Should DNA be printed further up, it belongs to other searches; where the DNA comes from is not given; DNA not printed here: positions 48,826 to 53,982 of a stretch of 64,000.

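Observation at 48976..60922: Two giant collinear T9SS-cargo paralogs bracketing a Rossmann-fold gene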

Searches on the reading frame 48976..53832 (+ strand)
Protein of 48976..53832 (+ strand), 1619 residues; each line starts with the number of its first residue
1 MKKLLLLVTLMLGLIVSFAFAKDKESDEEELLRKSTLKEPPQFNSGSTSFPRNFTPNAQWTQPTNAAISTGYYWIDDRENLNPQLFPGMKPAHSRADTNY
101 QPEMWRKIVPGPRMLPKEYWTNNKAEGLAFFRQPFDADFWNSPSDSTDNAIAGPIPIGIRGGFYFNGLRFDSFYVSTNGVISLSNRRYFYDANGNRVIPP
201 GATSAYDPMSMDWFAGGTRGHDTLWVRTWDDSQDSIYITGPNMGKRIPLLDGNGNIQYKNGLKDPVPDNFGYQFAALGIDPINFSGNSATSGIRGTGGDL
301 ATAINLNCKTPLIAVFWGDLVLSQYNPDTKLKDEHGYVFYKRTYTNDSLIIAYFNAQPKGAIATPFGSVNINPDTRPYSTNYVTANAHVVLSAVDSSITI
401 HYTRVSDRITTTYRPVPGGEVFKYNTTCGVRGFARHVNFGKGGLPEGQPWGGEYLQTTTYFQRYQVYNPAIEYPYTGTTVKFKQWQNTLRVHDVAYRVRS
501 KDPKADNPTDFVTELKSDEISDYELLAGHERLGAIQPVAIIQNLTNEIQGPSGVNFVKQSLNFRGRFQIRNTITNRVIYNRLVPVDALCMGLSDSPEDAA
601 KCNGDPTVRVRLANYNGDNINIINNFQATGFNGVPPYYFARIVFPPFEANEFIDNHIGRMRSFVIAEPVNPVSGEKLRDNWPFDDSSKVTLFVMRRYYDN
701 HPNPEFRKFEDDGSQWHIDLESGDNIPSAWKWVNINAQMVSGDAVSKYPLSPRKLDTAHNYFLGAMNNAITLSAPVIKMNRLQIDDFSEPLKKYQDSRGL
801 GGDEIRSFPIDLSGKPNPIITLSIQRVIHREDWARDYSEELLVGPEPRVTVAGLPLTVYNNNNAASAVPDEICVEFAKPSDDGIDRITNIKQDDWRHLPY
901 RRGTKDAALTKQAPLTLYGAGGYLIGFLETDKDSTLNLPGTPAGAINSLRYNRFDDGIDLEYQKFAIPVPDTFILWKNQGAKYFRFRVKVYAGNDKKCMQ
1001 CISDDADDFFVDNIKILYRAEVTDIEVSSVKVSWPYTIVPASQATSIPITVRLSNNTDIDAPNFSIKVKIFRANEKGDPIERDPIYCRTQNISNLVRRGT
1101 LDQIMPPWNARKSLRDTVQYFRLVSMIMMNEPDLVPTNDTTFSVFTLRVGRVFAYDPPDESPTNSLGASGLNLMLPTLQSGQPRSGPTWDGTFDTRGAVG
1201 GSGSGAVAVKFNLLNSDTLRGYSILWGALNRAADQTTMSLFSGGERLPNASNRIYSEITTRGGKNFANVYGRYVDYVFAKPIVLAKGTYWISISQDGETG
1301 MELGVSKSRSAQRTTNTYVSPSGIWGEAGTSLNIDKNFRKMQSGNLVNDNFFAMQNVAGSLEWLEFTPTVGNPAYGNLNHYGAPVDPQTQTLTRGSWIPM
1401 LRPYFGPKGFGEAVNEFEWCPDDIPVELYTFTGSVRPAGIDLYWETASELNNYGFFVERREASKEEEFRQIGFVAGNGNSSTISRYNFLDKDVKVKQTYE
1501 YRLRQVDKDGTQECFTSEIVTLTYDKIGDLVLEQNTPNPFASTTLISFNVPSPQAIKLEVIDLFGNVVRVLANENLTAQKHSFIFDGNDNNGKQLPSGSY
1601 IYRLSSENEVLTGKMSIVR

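Call 6: search_protein_families(library=pfam, proteins=[window:48976-53832:+], max_evalue=1)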
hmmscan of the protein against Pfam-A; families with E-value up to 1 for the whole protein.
window:48976-53832:+ (1619 aa): 3 families
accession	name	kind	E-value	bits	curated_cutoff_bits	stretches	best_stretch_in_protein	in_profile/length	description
PF13860.13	FlgD_ig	-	8.1e-08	32.6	27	1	1546-1608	12-77/79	FlgD Ig-like domain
PF18962.6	Por_Secre_tail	-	6e-05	23.7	27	1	1537-1616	3-74/75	Secretion system C-terminal sorting domain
PF13585.12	CHU_C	-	0.0085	16.6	27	1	1555-1608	28-74/86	CHU_C Type IX secretion signal domain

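Call 7: search_protein_families(library=ncbifam, proteins=[window:48976-53832:+], max_evalue=1)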
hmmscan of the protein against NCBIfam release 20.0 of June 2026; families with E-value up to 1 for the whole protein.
window:48976-53832:+ (1619 aa): 9 families
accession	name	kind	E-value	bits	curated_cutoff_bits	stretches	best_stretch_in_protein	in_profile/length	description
TIGR04183.1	Por_Secre_tail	domain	1.8e-07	31.1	23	1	1536-1616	2-70/72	T9SS type A sorting domain-containing protein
NF033707.1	T9SS_sortase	equivalog_domain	1.6e-05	22.8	420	1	1534-1607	1000-1078/1095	type IX secretion system sortase PorU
NF005176.1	PRK06655.1-1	equivalog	4.4e-05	23.5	230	1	1551-1607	94-150/197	flagellar hook assembly protein FlgD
NF009277.0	PRK12634.1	equivalog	0.0029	17.7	333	1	1551-1601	119-169/221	flagellar basal body rod modification protein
NF009276.0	PRK12633.1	equivalog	0.0029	17.3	383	1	1544-1606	118-181/234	flagellar basal body rod modification protein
NF009453.0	PRK12813.1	equivalog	0.071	12.6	264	1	1570-1607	137-174/223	flagellar basal body rod modification protein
NF038113.1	T9SSA_dep_M36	equivalog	0.094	10.8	885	1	1520-1615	781-866/869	T9SS-dependent M36 family metallopeptidase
NF053608.1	Lsa66_OmpA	equivalog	0.1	11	700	1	1581-1609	203-231/581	fibronectin-binding adhesin Lsa66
NF009452.0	PRK12812.1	equivalog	0.2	10.9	258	1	1554-1604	152-204/289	flagellar basal body rod modification protein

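Call 8: find_homologous_proteins(query=window:48976-53832:+, max_evalue=0.001)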
Query window:48976-53832:+ (1619 aa): 285 proteins with E <= 0.001 among 8000 candidates; the best 120 are listed.
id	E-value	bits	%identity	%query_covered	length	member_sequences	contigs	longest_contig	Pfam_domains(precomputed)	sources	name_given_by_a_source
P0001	0.0e+0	3794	100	100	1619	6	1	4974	PF18962.8,PF13860.13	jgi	-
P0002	0.0e+0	3292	85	100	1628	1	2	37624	PF13860.13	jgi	jgi:hypothetical protein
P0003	0.0e+0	3109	80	100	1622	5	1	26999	PF13860.13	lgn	-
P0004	0.0e+0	2821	73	100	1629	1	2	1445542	PF13860.13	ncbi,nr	ncbi:MAG: T9SS type A sorting domain-containing protein [Candidatus Kapabacteria bacterium]|nr:T9SS 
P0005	0.0e+0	2779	73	100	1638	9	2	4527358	PF18962.8,PF13860.13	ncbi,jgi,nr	ncbi:MAG: FlgD immunoglobulin-like domain containing protein [Candidatus Kapabacteria bacterium]|nr:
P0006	0.0e+0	2698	71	100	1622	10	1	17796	PF18962.8,PF13860.13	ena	-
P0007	0.0e+0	2671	70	100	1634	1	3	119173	PF18962.8,PF13860.13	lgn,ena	-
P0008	0.0e+0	2635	69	100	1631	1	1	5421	PF18962.8,PF13860.13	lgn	-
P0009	0.0e+0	2493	66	100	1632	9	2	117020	PF18962.8,PF13860.13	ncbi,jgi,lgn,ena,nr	ncbi:MAG: T9SS type A sorting domain-containing protein [Desulfobulbaceae bacterium]|nr:T9SS type A 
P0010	0.0e+0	2489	66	100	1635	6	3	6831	PF18962.8,PF13860.13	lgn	-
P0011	0.0e+0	2448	66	100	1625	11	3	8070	PF13860.13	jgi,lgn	jgi:hypothetical protein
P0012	0.0e+0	2402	64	100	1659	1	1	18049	PF18962.8,PF13860.13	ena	-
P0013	0.0e+0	2286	62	99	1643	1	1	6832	PF13860.13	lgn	-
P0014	0.0e+0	2261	62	99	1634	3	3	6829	PF13860.13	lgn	-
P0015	0.0e+0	2260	62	99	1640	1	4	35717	PF13860.13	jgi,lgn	-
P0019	0.0e+0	2228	59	100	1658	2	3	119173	PF18962.8,PF13860.13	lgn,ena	-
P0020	0.0e+0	2225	59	100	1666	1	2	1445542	PF18962.8,PF13860.13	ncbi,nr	ncbi:MAG: T9SS type A sorting domain-containing protein [Candidatus Kapabacteria bacterium]|nr:T9SS 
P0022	0.0e+0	2183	59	100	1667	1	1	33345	PF13585.13,PF18962.8,PF13860.13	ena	-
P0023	0.0e+0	2180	59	100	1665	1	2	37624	PF18962.8,PF13860.13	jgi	jgi:hypothetical protein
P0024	0.0e+0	2175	59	100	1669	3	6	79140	PF18962.8,PF13860.13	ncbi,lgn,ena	-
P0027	0.0e+0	1927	55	100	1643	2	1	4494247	PF18962.8,PF13860.13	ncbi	-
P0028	0.0e+0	1870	53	100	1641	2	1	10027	PF18962.8,PF13860.13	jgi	jgi:hypothetical protein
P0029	0.0e+0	1697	58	79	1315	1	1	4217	PF18962.8,PF13860.13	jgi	jgi:hypothetical protein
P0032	0.0e+0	1525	46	100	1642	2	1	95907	PF18962.8,PF13860.13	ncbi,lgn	ncbi:MAG: FlgD immunoglobulin-like domain containing protein [Chloroflexota bacterium]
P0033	0.0e+0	1492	46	100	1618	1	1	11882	PF18962.8,PF13860.13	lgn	-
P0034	0.0e+0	1488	46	100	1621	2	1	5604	PF18962.8,PF13860.13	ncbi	-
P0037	0.0e+0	1458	46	100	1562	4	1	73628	PF18962.8,PF13860.13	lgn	-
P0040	0.0e+0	1440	46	100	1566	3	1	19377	PF18962.8,PF13860.13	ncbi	-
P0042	0.0e+0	1427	46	100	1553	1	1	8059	PF18962.8,PF13860.13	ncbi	-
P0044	0.0e+0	1425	45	100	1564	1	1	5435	PF18962.8,PF13860.13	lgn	-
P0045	0.0e+0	1416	45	100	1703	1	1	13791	PF18962.8,PF13860.13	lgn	-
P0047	0.0e+0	1408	45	99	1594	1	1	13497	PF18962.8,PF13860.13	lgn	-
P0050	0.0e+0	1402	45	100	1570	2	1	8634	PF18962.8,PF13860.13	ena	-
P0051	0.0e+0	1402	44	100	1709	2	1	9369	PF18962.8,PF13860.13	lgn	-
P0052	0.0e+0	1401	45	100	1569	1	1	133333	PF18962.8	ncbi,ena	-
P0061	0.0e+0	1379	45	100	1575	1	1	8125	PF18962.8,PF13860.13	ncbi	-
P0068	0.0e+0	1366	43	99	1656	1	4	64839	PF18962.8,PF13860.13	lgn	-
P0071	0.0e+0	1361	45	100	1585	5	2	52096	PF18962.8,PF13860.13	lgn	-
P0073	0.0e+0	1355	44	100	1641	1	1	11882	PF18962.8,PF13860.13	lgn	-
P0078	0.0e+0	1342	43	100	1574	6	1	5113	PF18962.8,PF13860.13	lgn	-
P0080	0.0e+0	1340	43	100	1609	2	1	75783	PF18962.8,PF13860.13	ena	-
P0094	0.0e+0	1282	42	100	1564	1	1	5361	PF18962.8,PF13860.13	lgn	-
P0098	0.0e+0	1271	42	98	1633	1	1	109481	PF13860.13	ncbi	-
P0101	0.0e+0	1260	42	100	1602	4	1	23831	PF18962.8,PF13860.13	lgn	-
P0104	0.0e+0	1255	42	100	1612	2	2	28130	PF18962.8,PF13860.13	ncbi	ncbi:MAG: FlgD immunoglobulin-like domain containing protein [Candidatus Kapaibacterium sp.]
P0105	0.0e+0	1250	43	98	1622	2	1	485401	PF18962.8,PF13860.13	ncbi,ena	-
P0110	0.0e+0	1243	42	100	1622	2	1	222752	PF18962.8,PF13860.13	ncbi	-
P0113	0.0e+0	1236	43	98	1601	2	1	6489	PF18962.8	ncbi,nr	ncbi:T9SS type A sorting domain-containing protein [bacterium]|nr:MAG: T9SS type A sorting domain-co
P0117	0.0e+0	1229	43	99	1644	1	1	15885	PF18962.8,PF13860.13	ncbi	-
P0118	0.0e+0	1225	42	97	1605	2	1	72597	PF18962.8,PF13860.13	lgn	-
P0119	0.0e+0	1221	41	100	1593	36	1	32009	PF18962.8,PF13860.13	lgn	-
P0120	0.0e+0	1215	42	98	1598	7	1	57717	PF18962.8,PF13860.13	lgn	-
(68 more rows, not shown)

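Call 10: find_encoding_contigs(protein=P0004, flank=10000, max_places=2)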
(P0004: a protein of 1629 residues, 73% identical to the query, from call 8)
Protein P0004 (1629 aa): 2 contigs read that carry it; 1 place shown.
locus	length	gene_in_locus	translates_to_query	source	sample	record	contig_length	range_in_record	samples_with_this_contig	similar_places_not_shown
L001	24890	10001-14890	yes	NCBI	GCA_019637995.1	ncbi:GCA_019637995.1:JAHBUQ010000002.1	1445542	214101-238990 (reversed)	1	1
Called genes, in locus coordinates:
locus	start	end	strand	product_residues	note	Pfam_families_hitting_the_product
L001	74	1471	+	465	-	PF00206:Lyase_1, PF10415:FumaraseC_C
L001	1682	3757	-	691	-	PF04371:PAD_porph, PF18962:Por_Secre_tail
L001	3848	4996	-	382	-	PF00144:Beta-lactamase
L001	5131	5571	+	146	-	PF02367:TsaE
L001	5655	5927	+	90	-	PF01649:Ribosomal_S20p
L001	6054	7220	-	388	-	PF07719:TPR_2 (faint), PF12895:ANAPC3 (faint), PF13181:TPR_8 (faint), PF13428:TPR_14 (faint), PF14559:TPR_19 (faint), PF00535:Glycos_transf_2, PF10111:Glyco_tranf_2_2 (weak), PF13424:TPR_12 (weak)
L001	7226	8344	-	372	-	PF13506:Glyco_transf_21, PF00535:Glycos_transf_2, PF10111:Glyco_tranf_2_2 (weak), PF13641:Glyco_tranf_2_3, PF13632:Glyco_trans_2_3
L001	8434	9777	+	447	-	-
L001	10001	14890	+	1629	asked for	PF13860:FlgD_ig (weak)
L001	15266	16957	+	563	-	PF27054:Beta_methylindole_red_C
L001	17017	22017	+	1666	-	PF18962:Por_Secre_tail (faint), PF13860:FlgD_ig (weak)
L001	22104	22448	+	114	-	PF11969:DcpS_C, PF01230:HIT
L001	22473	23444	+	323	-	PF01380:SIS, PF00571:CBS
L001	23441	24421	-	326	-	PF12844:HTH_19, PF13413:HTH_25, PF13464:RodZ_C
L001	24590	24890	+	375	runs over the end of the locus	PF10043:DUF2279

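Call 11: find_encoding_contigs(protein=P0098, flank=10000, max_places=2)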
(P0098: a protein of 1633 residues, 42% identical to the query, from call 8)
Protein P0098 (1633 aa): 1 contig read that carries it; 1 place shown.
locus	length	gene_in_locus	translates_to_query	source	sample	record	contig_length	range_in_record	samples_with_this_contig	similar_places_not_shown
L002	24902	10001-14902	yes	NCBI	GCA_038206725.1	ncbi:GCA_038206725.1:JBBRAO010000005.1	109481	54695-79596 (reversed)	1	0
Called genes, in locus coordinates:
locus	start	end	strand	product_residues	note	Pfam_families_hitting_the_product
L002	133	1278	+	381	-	PF01555:N6_N4_Mtase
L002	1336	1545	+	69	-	-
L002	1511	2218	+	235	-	-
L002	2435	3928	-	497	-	PF00089:Trypsin, PF13365:Trypsin_2, PF00595:PDZ, PF13180:PDZ_2, PF17820:PDZ_6 (faint)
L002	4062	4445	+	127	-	-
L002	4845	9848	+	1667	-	PF13860:FlgD_ig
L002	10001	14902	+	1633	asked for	PF13860:FlgD_ig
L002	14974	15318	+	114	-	PF11969:DcpS_C, PF01230:HIT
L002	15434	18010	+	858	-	PF00756:Esterase (faint), PF02129:Peptidase_S15 (faint), PF20434:BD-FAE (faint), PF00326:Peptidase_S9, PF12146:Hydrolase_4 (faint), PF01738:DLH, PF08840:BAAT_C (faint)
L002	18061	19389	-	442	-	PF14870:PSII_BNR (faint), PF02012:BNR (faint), PF15902:Sortilin-Vps10 (weak), PF18962:Por_Secre_tail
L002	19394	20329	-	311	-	PF18962:Por_Secre_tail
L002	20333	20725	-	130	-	-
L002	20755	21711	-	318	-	PF18962:Por_Secre_tail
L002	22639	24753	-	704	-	PF02012:BNR (faint), PF15902:Sortilin-Vps10 (weak), PF07494:Reg_prop (faint), PF14870:PSII_BNR (weak), PF15902:Sortilin-Vps10 (weak), PF18962:Por_Secre_tail (weak)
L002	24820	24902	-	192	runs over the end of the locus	-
